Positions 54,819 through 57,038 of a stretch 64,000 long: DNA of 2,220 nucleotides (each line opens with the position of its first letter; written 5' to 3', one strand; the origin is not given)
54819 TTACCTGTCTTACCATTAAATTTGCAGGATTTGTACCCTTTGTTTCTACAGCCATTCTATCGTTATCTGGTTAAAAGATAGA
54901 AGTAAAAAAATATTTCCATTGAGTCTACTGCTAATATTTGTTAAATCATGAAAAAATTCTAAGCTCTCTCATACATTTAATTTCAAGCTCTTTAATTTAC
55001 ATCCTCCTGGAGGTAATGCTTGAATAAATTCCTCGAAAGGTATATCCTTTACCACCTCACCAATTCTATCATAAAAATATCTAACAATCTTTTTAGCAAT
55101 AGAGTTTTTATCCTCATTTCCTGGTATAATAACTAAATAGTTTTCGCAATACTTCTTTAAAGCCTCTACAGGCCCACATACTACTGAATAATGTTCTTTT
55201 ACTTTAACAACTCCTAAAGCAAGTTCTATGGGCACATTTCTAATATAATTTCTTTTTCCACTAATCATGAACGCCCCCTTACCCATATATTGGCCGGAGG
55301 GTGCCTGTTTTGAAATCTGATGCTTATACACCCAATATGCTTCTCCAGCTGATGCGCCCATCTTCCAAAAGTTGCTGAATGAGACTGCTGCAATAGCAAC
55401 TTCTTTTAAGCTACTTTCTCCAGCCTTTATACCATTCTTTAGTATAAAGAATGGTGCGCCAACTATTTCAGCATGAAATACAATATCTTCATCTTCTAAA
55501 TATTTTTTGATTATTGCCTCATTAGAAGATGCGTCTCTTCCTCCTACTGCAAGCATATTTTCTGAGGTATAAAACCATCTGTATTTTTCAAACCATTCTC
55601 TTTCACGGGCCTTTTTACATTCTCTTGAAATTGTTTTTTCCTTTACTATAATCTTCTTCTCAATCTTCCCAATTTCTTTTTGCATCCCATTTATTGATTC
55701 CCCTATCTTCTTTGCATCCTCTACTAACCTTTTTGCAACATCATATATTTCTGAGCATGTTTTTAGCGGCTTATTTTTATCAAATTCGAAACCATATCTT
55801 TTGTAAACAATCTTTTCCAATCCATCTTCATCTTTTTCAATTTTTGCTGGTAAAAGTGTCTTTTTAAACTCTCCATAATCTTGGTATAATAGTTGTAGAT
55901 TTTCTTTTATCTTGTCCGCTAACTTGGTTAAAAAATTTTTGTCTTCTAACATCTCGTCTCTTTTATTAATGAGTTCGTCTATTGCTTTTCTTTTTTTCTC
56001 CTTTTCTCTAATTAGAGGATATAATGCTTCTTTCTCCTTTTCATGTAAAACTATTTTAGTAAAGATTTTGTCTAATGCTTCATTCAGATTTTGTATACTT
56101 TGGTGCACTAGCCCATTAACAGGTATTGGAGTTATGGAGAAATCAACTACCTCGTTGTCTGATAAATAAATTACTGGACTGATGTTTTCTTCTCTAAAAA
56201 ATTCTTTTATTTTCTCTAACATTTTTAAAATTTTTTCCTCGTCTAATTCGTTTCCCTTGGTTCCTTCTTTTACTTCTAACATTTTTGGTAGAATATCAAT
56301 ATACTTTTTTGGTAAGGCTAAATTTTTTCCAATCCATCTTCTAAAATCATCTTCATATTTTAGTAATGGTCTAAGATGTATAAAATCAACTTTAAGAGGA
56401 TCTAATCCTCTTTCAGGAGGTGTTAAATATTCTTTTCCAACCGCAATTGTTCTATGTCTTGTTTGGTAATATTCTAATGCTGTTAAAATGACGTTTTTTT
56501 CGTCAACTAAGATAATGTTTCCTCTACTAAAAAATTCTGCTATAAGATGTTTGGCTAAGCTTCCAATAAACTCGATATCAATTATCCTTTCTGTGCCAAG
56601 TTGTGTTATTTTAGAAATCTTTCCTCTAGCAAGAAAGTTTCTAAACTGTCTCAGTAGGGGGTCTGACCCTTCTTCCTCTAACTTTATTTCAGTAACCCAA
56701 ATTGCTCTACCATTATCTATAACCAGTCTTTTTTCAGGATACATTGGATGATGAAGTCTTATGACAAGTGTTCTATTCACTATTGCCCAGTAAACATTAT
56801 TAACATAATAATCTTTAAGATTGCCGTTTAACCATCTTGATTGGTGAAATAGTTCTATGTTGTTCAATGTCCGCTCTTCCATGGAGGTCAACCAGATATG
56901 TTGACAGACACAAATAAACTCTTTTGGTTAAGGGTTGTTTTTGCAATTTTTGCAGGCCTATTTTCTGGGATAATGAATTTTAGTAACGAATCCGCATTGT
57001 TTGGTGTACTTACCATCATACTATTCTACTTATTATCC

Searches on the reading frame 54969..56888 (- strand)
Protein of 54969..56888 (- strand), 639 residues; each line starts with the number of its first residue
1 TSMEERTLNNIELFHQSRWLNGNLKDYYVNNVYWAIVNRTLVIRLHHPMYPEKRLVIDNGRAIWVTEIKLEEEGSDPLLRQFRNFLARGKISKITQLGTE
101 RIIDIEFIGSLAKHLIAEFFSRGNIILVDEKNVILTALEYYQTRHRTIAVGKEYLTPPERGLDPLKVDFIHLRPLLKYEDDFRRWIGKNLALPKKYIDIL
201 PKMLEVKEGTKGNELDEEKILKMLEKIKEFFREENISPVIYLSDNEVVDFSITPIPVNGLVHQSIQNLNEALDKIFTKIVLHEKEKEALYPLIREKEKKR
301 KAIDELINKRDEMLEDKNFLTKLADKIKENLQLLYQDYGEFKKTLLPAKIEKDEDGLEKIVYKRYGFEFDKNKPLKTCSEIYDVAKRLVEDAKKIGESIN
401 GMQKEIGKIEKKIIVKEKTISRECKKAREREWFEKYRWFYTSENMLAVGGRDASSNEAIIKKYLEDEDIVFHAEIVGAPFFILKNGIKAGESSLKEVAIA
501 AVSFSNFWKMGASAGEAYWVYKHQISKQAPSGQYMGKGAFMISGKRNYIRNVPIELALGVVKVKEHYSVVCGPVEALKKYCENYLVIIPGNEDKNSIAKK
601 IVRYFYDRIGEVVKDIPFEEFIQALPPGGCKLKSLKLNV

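Call 36: search_protein_families(library=pfam, proteins=[window:54969-56888:-], max_evalue=0.00001)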
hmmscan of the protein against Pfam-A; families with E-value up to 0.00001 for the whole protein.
window:54969-56888:- (639 aa): 2 families
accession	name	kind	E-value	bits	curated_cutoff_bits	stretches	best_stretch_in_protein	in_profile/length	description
PF05670.18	NFACT-R_1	-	5.5e-29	101.4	29.8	1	435-544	1-112/112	NFACT protein RNA binding domain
PF05833.16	NFACT_N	-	1.9e-27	96.6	31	1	62-411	55-416/456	NFACT N-terminal and middle domains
